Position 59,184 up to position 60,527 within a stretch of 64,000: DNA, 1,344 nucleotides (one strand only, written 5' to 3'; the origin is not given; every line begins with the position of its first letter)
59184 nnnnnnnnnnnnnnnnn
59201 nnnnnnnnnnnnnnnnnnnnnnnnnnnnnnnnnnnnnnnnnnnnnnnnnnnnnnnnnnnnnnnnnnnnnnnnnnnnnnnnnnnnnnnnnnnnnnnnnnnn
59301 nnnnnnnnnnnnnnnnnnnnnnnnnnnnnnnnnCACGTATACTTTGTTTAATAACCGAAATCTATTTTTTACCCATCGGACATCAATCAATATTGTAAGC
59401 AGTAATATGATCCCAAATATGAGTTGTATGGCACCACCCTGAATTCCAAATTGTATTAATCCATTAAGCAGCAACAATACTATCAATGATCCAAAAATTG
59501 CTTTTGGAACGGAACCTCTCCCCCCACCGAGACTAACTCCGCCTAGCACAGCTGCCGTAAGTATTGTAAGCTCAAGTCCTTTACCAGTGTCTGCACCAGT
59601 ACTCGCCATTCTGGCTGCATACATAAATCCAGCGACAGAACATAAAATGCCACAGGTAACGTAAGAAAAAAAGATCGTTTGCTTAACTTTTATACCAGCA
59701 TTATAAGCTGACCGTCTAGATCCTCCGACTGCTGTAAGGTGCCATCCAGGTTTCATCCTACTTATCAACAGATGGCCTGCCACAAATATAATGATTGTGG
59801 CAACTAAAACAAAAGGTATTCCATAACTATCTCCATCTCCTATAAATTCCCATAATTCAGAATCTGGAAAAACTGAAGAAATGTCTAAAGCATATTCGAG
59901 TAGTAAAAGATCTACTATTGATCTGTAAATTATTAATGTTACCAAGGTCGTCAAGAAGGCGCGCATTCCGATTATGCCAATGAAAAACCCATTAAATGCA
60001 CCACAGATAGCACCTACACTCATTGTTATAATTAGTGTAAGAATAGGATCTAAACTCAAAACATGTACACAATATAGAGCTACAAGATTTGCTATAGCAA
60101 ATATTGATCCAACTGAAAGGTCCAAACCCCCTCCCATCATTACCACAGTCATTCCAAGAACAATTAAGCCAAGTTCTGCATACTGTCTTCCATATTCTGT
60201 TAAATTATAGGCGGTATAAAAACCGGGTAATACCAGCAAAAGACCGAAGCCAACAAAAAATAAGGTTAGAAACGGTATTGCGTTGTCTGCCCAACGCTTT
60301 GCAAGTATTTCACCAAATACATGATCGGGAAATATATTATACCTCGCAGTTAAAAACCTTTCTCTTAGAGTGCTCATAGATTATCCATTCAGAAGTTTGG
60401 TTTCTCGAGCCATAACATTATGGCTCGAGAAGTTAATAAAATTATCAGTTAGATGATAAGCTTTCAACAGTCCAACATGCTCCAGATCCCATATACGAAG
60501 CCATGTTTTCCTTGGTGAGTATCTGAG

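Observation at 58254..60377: ABC permease with an enzyme-fold domain predicted on its cytoplasmic C-terminus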

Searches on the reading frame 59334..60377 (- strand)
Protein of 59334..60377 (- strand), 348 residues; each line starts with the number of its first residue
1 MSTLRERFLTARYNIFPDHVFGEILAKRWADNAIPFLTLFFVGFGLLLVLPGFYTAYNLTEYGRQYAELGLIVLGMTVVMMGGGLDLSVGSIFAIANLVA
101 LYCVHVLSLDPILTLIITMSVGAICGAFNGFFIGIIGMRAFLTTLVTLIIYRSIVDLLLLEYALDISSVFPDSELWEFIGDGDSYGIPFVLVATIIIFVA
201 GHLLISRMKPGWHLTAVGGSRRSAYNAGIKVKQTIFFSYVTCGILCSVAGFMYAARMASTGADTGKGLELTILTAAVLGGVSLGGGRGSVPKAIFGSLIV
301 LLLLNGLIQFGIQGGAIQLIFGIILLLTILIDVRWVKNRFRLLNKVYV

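Call 31: search_solved_structures(query=window:59334-60377:-, max_evalue=10, show_alignments=2)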
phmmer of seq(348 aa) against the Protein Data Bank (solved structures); distinct sequences matched with E-value up to 10: 0.
